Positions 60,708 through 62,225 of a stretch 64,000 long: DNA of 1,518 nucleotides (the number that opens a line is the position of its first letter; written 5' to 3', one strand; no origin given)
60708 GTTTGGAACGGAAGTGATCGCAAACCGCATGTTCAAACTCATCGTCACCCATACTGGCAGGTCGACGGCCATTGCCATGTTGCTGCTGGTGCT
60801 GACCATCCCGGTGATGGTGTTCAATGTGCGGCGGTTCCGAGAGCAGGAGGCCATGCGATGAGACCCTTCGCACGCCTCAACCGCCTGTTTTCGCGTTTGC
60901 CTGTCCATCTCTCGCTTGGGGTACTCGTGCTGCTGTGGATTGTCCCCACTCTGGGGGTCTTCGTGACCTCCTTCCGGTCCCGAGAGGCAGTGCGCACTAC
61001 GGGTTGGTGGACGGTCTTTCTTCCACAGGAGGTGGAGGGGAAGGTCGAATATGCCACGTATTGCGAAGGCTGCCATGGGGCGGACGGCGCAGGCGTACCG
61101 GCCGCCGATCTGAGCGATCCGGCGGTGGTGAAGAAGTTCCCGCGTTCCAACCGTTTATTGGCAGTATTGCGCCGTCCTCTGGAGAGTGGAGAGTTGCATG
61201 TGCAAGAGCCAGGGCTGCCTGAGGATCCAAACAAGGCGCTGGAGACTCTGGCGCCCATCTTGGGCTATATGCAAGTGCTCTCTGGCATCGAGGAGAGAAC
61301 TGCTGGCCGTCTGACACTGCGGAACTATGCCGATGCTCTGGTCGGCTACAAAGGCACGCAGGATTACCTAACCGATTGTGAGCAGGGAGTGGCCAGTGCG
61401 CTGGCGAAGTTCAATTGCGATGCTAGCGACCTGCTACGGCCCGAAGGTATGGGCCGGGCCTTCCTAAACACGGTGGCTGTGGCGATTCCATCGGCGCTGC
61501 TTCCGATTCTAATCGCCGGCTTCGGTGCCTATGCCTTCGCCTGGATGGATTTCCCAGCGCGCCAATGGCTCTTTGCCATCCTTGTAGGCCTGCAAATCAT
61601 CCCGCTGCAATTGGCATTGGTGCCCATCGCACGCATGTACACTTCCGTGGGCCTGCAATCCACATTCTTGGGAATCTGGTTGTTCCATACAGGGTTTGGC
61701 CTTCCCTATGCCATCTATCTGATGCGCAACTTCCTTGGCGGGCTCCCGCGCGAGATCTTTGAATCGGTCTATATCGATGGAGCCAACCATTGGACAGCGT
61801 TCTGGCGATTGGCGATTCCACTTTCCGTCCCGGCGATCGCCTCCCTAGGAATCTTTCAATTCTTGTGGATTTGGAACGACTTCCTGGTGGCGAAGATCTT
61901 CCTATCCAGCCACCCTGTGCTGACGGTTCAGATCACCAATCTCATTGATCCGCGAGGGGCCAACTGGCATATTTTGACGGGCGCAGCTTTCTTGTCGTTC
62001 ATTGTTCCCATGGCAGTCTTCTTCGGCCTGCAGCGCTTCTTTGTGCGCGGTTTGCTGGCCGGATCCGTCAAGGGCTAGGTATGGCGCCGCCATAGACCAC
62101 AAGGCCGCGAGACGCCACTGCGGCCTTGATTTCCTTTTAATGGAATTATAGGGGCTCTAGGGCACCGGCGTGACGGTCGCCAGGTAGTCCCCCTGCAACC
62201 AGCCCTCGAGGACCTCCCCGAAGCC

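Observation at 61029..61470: Cytochrome c-like CXXCH module inserted in the external loop of a MalG-type sugar ABC permease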

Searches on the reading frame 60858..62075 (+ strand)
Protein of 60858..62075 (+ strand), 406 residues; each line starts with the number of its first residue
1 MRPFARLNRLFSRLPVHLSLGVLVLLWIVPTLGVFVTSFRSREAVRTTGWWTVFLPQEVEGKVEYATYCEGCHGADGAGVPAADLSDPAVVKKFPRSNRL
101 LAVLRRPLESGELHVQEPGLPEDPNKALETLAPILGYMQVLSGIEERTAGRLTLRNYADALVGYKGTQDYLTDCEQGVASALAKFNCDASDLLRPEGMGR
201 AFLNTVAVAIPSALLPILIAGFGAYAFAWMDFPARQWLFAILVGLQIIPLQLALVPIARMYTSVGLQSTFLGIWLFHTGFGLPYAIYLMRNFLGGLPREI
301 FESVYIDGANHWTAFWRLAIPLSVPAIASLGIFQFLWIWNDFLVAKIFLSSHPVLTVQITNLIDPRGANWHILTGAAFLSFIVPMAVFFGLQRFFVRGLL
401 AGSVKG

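Call 3: search_protein_families(library=pfam, proteins=[window:60858-62075:+], max_evalue=10)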
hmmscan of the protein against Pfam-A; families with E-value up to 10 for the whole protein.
window:60858-62075:+ (406 aa): 4 families
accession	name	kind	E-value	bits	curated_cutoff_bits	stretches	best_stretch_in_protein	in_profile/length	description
PF00528.27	BPD_transp_1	-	1.7e-11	44.6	26.4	1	225-398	9-181/184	Binding-protein-dependent transport system inner membrane component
PF13442.11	Cytochrome_CBB3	-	0.0038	17.9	27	1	60-83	5-25/68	Cytochrome C oxidase, cbb3-type, subunit III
PF00034.26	Cytochrom_C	-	0.033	15.9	21.3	1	60-85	3-30/90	Cytochrome c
PF02922.24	CBM_48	-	0.16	12.8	22.4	1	45-88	44-81/83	Carbohydrate-binding module 48 (Isoamylase N-terminal domain)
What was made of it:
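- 60858..62078 (+): Permease gene (406 aa), MalG/SugB/AglG-type second membrane subunit of a CUT1 sugar ABC importer, carrying the cytochrome c module. PF00528 E 1.7e-11 (call 3).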

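Call 4: search_protein_families(library=ncbifam, proteins=[window:60858-62075:+], max_evalue=10)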
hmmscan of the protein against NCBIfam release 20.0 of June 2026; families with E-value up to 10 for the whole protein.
window:60858-62075:+ (406 aa): 15 families
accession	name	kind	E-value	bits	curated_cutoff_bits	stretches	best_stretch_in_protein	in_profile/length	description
NF040932.1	ABC_arch_GlcU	equivalog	6.4e-38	130.9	340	2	197-401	57-266/272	glucose ABC transporter permease GlcU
NF008231.0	PRK10998.1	equivalog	9.3e-24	84.5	261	1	202-406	85-296/296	maltose ABC transporter permease MalG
NF008210.0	PRK10973.1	equivalog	7.2e-21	75.1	297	1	199-400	74-277/281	sn-glycerol-3-phosphate ABC transporter permease UgpE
NF007047.0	PRK09500.1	equivalog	2.9e-12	46.7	326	1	192-362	50-221/257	spermidine/putrescine ABC transporter permease PotC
NF008232.0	PRK10999.1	equivalog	8.9e-07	28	392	1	276-352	381-457/520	maltose ABC transporter permease MalF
TIGR02141.1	modB_ABC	equivalog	0.00027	20.7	182.6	1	256-361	64-175/208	molybdate ABC transporter permease subunit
TIGR02139.1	permease_CysT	equivalog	0.0006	19.5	246.1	1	264-336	124-198/265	sulfate ABC transporter permease subunit CysT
NF011624.0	PRK15050.1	equivalog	0.0029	16.8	247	1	268-377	159-265/297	2-aminoethylphosphonate ABC transporter permease subunit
TIGR01581.1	Mo_ABC_porter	hypoth_equivalog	0.0041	16.6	210.3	1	205-335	26-168/225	ABC transporter permease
NF007889.0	PRK10592.1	equivalog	0.007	16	476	1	226-382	101-252/281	putrescine ABC transporter permease PotI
TIGR03262.1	PhnU2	equivalog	0.015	13.9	593.25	1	200-361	54-224/546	putative 2-aminoethylphosphonate ABC transporter permease subunit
NF007044.0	PRK09497.1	equivalog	0.11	11.9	348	1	281-356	161-236/285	spermidine/putrescine ABC transporter permease PotB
TIGR00782.1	ccoP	equivalog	0.16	11.2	179.95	1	60-80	109-129/285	cytochrome-c oxidase, cbb3-type subunit III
NF043073.1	MMSYN1_0195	equivalog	0.18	9.8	1250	1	265-344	122-201/1021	spermidine/putrescine ABC transporter permease/substrate-binding protein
TIGR00969.1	3a0106s02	subfamily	0.57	9.6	240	1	202-328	63-201/272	sulfate ABC transporter permease subunit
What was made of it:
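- On CUT1 ABC importer permease, MalG/SugB/AglG type: NCBIfam GlcU, MalG and UgpE models are hit but all fall below their equivalog cut-offs (call 4), so it is not an equivalog of any named transporter.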

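Call 5: search_solved_structures(query=window:60858-62075:+, max_evalue=10, show_alignments=2)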
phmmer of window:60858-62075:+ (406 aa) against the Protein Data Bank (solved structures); distinct sequences matched with E-value up to 10: 21.
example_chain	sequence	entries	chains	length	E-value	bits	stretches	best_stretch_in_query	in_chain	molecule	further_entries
7cad_B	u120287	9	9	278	7.7e-22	80.9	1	198-406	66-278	ABC transporter, permease protein SugB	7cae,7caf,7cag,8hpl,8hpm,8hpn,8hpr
8ja7_B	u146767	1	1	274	9.7e-21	77.3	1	193-406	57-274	Trehalose transport system permease protein SugB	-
2r6g_G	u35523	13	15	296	2.8e-15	59.3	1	203-406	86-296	Maltose transport system permease protein malG | Maltose transporter subunit; membrane component of ABC superfamily | Binding-protein-dependent transport system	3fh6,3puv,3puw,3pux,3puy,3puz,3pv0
9bcr_I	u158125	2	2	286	4.7e-11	45.4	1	203-396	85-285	Maltose/maltodextrin transport system permease protein MalG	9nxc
4tqu_N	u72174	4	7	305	2.4e-08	36.5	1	200-405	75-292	AlgM2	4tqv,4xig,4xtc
8y5f_C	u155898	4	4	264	6.9e-07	31.7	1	193-364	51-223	Spermidine/putrescine transport system permease protein PotC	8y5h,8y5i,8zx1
8y5g_C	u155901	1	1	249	8.8e-07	31.3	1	193-364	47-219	Spermidine/putrescine transport system permease protein PotC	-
3fh6_F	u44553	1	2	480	1.5e-05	27.3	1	275-353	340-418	Maltose transport system permease protein malF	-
2r6g_F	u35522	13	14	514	1.6e-05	27.2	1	275-353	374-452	Maltose transport system permease protein malF | Maltose transporter subunit; membrane component of ABC superfamily | Maltose/maltodextrin transport system perm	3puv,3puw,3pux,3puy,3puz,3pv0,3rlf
9nxc_H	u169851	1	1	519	1.6e-05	27.2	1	275-353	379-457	Maltose/maltodextrin transport system permease protein MalF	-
4tqu_M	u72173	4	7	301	0.0028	19.8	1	295-388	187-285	AlgM1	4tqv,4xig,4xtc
8snh_G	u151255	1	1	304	0.032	16.3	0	60-123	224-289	Cbb3-type cytochrome c oxidase subunit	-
6h5l_B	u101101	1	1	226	0.078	15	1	55-113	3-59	Conserved hypothetical cytochrome protein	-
8smr_G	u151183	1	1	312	0.22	13.6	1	60-87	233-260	Cbb3-type cytochrome c oxidase subunit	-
4wq7_A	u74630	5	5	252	0.53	12.3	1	56-84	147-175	Thiosulfate dehydrogenase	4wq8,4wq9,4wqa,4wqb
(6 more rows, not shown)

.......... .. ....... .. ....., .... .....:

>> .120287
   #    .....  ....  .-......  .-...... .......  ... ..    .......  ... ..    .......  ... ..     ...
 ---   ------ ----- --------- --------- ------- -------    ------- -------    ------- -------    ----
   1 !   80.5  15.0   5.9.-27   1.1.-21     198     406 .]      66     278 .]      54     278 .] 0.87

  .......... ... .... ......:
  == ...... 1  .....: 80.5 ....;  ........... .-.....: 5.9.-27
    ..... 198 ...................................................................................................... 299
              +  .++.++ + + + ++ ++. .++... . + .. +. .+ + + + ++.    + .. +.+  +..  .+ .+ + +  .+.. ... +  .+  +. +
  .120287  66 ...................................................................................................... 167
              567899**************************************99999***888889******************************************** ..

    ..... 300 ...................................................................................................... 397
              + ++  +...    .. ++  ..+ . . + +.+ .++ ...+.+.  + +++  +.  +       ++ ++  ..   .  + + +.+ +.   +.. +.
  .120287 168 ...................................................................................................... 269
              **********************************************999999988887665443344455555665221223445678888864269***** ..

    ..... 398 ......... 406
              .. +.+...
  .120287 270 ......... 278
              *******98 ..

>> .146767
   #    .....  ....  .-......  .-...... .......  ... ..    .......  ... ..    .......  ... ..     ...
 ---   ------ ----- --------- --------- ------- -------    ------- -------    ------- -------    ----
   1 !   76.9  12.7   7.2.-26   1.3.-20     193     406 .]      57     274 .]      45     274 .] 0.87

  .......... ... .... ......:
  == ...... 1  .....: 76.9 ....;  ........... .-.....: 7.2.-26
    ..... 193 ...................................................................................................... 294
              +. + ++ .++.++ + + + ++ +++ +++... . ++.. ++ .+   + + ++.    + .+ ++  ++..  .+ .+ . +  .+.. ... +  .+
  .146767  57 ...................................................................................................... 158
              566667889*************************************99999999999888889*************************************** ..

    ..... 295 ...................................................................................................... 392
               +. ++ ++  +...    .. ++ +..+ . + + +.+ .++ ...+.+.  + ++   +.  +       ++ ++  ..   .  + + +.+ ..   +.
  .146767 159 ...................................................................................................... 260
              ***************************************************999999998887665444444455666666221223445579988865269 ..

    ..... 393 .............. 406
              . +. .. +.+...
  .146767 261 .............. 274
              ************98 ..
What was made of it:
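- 60858..62078 (+): SugB 7cad_B E 8e-22, MalG 2r6g_G E 3e-15 (call 5).
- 61761..61820 (+): EAA loop (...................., residues 302-321), the cytoplasmic contact with the ATPase; fixes the topology. Aligned to the SugB EAA region (call 5).
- On CUT1 ABC importer permease, MalG/SugB/AglG type: SugB 7cad_B E 8e-22; MalG 2r6g_G E 3e-15 (call 5).
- Checked: SugB (7cad_B) aligns from residue 198 onward (E 8e-22, call 5).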

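Call 11: find_homologous_proteins(query=window:60858-62075:+, max_evalue=1e-10)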
Query window:60858-62075:+ (406 aa): 7990 proteins with E <= 1e-10 among 8000 candidates; the best 120 are listed.
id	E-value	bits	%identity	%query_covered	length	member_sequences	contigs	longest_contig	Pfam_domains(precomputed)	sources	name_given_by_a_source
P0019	6.0e-272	920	100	100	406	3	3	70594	PF00528.28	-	-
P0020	2.7e-270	914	100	100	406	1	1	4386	PF00528.28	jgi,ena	-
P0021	1.8e-267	905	98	100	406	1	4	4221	PF00528.28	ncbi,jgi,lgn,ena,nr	ncbi:MAG TPA: ABC transporter permease subunit [Chloroflexi bacterium]|nr:ABC transporter permease s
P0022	2.4e-267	905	98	100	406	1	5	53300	PF00528.28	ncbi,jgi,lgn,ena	-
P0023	1.9e-266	902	98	100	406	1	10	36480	PF00528.28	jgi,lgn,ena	-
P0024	2.6e-266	901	98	100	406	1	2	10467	PF00528.28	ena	-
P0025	2.6e-266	901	98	100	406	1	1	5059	PF00528.28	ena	-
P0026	2.6e-249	845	90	100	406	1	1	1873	PF00528.28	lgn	-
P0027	7.6e-237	804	87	100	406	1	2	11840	PF00528.28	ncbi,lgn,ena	-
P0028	1.0e-217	741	80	100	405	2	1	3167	PF00528.28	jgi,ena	-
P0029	1.0e-214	731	77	100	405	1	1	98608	PF00528.28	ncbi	-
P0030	6.5e-214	729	78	100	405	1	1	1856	PF00528.28,PF13442.12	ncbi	-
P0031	9.3e-214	728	76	100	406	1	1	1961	PF00528.28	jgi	jgi:alpha-glucoside transport system permease protein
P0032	2.7e-213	726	78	100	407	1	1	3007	PF00528.28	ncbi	-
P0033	3.9e-213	726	76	100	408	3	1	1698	PF00528.28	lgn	-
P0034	3.1e-212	723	76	100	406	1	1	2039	PF00528.28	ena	-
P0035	4.0e-212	723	78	100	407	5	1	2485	PF00528.28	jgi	jgi:alpha-glucoside transport system permease protein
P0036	5.3e-212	722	76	100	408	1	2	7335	PF00528.28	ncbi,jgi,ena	-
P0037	8.0e-212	722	76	100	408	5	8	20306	PF00528.28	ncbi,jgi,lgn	jgi:alpha-glucoside transport system permease protein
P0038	1.1e-211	721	76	100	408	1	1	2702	PF00528.28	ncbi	-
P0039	3.8e-211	719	78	100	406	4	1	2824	PF00528.28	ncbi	-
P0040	5.4e-211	719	77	100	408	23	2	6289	PF00528.28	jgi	jgi:alpha-glucoside transport system permease protein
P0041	1.1e-210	718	75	100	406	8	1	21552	PF00528.28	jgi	jgi:alpha-glucoside transport system permease protein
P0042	1.9e-210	717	75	100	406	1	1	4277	PF00528.28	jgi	jgi:alpha-glucoside transport system permease protein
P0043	2.3e-210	717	77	100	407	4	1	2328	PF00528.28,PF13442.12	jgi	-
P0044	2.4e-210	717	76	100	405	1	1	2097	PF00528.28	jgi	jgi:alpha-glucoside transport system permease protein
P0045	5.7e-210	716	77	100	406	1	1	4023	PF00528.28,PF13442.12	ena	-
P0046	8.2e-210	715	76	100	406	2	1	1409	PF00528.28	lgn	-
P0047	9.7e-210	715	77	100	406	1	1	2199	PF00528.28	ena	-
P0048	1.5e-209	714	75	100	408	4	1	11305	PF00528.28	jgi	jgi:alpha-glucoside transport system permease protein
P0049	1.9e-209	714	76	100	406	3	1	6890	PF00528.28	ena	-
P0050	3.0e-209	713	75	100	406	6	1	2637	PF00528.28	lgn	-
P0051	3.4e-209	713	77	100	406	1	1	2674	PF00528.28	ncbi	-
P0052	4.0e-209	713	77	100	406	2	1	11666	PF00528.28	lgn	-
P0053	9.2e-209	712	75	100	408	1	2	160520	PF00528.28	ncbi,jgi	-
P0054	1.7e-208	711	74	100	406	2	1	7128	PF00528.28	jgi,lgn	jgi:alpha-glucoside transport system permease protein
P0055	2.4e-208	710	77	100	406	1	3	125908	PF00528.28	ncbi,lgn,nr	ncbi:MAG: ABC transporter permease subunit [Anaerolineales bacterium]|nr:ABC transporter permease su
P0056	4.4e-208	709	75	100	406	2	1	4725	PF00528.28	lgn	-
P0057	2.0e-207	707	76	100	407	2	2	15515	PF00528.28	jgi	jgi:alpha-glucoside transport system permease protein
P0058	3.4e-207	706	75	100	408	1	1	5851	PF00528.28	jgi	jgi:alpha-glucoside transport system permease protein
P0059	5.3e-207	706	75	100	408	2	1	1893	PF00528.28,PF13442.12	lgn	-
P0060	5.8e-207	706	75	100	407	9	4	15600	PF00528.28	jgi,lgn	-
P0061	7.9e-207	705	75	100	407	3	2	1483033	PF00528.28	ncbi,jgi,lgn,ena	-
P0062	1.6e-206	704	74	100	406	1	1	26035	PF00528.28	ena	-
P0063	2.0e-206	704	74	100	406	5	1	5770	PF00528.28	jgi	jgi:alpha-glucoside transport system permease protein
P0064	2.7e-206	703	73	100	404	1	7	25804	PF00528.28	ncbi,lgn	-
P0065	2.7e-206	703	73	100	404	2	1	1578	PF00528.28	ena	-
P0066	3.2e-206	703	75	100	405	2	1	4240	PF00528.28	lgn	-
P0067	4.3e-206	703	74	100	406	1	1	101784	PF00528.28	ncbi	-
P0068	6.1e-206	702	73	100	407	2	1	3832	PF00528.28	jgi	jgi:alpha-glucoside transport system permease protein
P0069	8.8e-206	702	74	100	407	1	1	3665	PF00528.28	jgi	-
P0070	3.6e-205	700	74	100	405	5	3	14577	PF00528.28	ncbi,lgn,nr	ncbi:MAG TPA: carbohydrate ABC transporter permease [Anaerolineales bacterium]|nr:carbohydrate ABC t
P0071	6.7e-205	699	73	100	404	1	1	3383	PF00528.28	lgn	-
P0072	8.2e-205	699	73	100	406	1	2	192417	PF00528.28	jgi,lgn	jgi:alpha-glucoside transport system permease protein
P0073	8.4e-205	699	72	100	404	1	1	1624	PF00528.28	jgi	-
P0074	8.6e-205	698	74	100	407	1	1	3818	PF00528.28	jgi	-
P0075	1.2e-204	698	73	100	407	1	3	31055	PF00528.28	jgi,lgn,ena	jgi:alpha-glucoside transport system permease protein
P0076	2.2e-204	697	73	100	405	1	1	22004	PF00528.28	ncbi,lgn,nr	ncbi:MAG: ABC transporter permease subunit [Anaerolineae bacterium]|nr:ABC transporter permease subu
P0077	5.6e-204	696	73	100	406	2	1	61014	PF00528.28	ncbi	-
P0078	6.0e-204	696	72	100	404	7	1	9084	PF00528.28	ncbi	-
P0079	6.5e-204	696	74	100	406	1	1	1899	PF00528.28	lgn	-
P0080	6.6e-204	696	73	100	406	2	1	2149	PF00528.28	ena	-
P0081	2.1e-203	694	74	100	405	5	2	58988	PF00528.28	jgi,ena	-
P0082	2.8e-203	694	73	100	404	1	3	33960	PF00528.28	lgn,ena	-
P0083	3.2e-203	693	73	100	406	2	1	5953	PF00528.28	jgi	jgi:alpha-glucoside transport system permease protein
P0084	5.7e-203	692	72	100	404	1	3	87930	PF00528.28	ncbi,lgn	-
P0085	5.8e-203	692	75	100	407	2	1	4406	PF00528.28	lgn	-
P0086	6.7e-203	692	73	100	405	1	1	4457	PF00528.28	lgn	-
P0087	1.0e-202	692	73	100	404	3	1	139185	PF00528.28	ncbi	ncbi:MAG: carbohydrate ABC transporter permease [Anaerolineales bacterium]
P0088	1.4e-202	691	73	100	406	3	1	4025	PF00528.28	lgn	-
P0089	1.5e-202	691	72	100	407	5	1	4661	PF00528.28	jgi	jgi:alpha-glucoside transport system permease protein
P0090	1.9e-202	691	73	100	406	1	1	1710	PF00528.28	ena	-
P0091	6.2e-202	689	73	100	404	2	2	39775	PF00528.28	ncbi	-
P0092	9.7e-202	688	74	100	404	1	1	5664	PF00528.28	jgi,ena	-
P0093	1.6e-201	688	72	100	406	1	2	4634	PF00528.28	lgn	-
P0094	6.7e-201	686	71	100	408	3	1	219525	PF00528.28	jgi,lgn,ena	-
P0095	1.0e-200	685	73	100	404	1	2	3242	PF00528.28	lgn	-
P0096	1.0e-200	685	72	100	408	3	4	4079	PF00528.28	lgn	-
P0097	2.1e-200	684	72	100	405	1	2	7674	PF00528.28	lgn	-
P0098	2.7e-200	684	72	100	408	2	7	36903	PF00528.28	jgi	jgi:alpha-glucoside transport system permease protein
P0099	2.9e-200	684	72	100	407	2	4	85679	PF00528.28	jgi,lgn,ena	-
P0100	5.1e-200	683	72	100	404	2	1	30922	PF00528.28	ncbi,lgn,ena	-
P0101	6.3e-200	682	71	100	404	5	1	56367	PF00528.28,PF13442.12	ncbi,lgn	-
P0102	1.8e-199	681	74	100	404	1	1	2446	PF00528.28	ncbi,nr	ncbi:MAG TPA: ABC transporter permease subunit [Anaerolineae bacterium]|nr:ABC transporter permease 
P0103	2.5e-199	680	72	100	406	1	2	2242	PF00528.28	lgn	-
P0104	5.3e-199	679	73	100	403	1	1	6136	PF00528.28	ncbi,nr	ncbi:MAG: carbohydrate ABC transporter permease [Anaerolineaceae bacterium]|nr:carbohydrate ABC tran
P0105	6.7e-199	679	71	100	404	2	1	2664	PF00528.28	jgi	jgi:alpha-glucoside transport system permease protein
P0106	8.0e-199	679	71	100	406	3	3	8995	PF00528.28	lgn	-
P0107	9.7e-199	679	72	100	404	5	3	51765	PF00528.28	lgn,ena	-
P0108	1.1e-198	678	71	100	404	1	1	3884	PF00528.28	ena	-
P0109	1.4e-198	678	71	100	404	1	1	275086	PF00528.28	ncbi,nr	ncbi:MAG: ABC transporter permease subunit [Anaerolineales bacterium]|nr:ABC transporter permease su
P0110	2.0e-198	678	72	100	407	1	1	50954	PF00528.28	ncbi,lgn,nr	ncbi:MAG: ABC transporter permease subunit [Anaerolineales bacterium]|nr:ABC transporter permease su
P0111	3.8e-198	677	73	100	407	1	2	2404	PF00528.28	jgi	jgi:alpha-glucoside transport system permease protein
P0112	4.7e-198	676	71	100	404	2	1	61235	PF00528.28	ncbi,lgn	ncbi:MAG: carbohydrate ABC transporter permease [Chloroflexota bacterium]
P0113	4.9e-198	676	72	100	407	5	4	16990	PF00528.28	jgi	jgi:alpha-glucoside transport system permease protein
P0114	6.2e-198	676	72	100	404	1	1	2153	PF00528.28,PF13442.12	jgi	jgi:alpha-glucoside transport system permease protein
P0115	9.6e-198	675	73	100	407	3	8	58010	PF00528.28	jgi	jgi:alpha-glucoside transport system permease protein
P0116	1.1e-197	675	70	100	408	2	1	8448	PF00528.28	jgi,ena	-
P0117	1.3e-197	675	77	94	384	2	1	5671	PF00528.28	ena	-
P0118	2.0e-197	674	70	100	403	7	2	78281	PF00528.28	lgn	-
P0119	2.6e-197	674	70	100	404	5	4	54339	PF00528.28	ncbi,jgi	-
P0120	2.7e-197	674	71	100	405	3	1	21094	PF00528.28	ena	-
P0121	4.4e-197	673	72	100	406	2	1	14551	PF00528.28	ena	-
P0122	4.9e-197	673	71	100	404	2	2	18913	PF00528.28,PF13442.12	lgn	-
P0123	5.4e-197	673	72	100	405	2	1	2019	PF00528.28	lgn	-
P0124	8.4e-197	672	71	100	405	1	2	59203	PF00528.28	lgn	-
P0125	8.9e-197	672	72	100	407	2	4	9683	PF00528.28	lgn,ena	-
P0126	1.1e-195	669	71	100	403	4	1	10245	PF00528.28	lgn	-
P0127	1.2e-195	668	71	100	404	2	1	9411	PF00528.28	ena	-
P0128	1.9e-195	668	71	100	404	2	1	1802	PF00528.28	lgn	-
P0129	7.1e-195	666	71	100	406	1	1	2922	PF00528.28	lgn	-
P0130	7.9e-195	666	69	100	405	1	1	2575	PF00528.28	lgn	-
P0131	9.7e-195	665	71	100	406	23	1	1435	PF00528.28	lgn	-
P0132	1.2e-194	665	70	100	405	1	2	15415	PF00528.28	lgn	-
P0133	2.0e-194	664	70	100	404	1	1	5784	PF00528.28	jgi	jgi:alpha-glucoside transport system permease protein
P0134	3.3e-194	664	70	100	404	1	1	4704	PF00528.28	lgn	-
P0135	3.3e-194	664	71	100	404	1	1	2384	PF00528.28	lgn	-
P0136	4.2e-194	663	71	100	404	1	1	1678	PF00528.28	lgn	-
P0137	4.3e-194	663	70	100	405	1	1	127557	PF00528.28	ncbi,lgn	ncbi:MAG: hypothetical protein Kow0088_01700 [Anaerolineales bacterium]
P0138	5.5e-194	663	71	100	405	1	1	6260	PF00528.28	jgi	jgi:alpha-glucoside transport system permease protein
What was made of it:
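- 60858..62078 (+): At least 120 homologue clusters of 403-408 aa (call 11).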

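Call 19: find_encoding_contigs(protein=P0061, flank=10000, max_places=2)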
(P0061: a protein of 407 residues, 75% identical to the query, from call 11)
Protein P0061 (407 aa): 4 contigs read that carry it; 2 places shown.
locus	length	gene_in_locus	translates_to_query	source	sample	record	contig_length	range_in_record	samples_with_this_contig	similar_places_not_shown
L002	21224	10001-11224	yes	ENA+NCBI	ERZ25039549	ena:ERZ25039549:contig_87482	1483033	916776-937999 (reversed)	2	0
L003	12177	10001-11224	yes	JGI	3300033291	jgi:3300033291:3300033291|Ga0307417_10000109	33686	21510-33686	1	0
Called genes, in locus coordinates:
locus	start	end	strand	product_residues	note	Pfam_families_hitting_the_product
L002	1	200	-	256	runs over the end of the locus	PF00106:adh_short, PF08659:KR, PF13561:adh_short_C2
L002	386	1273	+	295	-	PF06999:Suc_Fer-like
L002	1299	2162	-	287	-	PF00950:ABC-3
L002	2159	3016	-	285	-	PF00005:ABC_tran, PF13304:AAA_21 (faint)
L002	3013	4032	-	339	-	PF01297:ZnuA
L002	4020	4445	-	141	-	PF01475:FUR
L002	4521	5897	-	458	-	PF26550:Tricorn_2nd (faint), PF07676:PD40 (faint), PF26549:Tricorn_N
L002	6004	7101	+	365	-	PF21088:MS_channel_1st, PF00924:MS_channel_2nd, PF21082:MS_channel_3rd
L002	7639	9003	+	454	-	-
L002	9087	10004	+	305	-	PF00528:BPD_transp_1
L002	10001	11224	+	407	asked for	PF00528:BPD_transp_1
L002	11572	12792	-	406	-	-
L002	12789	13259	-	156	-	-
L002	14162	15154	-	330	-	PF02729:OTCace_N, PF00185:OTCace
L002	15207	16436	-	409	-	PF04389:Peptidase_M28 (faint), PF01546:Peptidase_M20, PF07687:M20_dimer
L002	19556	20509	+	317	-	PF00528:BPD_transp_1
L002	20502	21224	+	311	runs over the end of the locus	PF00528:BPD_transp_1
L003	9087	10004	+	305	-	PF00528:BPD_transp_1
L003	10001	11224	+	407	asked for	PF00528:BPD_transp_1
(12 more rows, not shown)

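Call 25: find_encoding_contigs(protein=P0019, flank=10000, max_places=3)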
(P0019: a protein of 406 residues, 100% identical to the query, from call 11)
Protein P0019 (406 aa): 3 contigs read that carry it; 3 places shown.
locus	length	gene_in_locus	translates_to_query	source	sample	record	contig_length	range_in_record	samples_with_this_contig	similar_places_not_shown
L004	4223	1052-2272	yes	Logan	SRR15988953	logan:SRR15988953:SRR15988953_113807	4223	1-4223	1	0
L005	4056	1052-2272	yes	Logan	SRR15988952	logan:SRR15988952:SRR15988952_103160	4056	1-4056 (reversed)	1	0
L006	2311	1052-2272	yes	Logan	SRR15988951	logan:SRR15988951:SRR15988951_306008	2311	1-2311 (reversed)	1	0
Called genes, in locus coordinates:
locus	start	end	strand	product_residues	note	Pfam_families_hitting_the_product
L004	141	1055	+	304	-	PF00528:BPD_transp_1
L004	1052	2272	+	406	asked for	PF00528:BPD_transp_1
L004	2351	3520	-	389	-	PF04087:DUF389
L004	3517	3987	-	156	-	PF00702:Hydrolase (weak)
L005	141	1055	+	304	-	PF00528:BPD_transp_1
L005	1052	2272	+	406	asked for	PF00528:BPD_transp_1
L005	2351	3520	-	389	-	PF04087:DUF389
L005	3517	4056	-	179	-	?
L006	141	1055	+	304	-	PF00528:BPD_transp_1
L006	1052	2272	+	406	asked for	PF00528:BPD_transp_1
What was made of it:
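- Tried and rejected: The window protein's own contigs (call 25): they added no context beyond the window.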
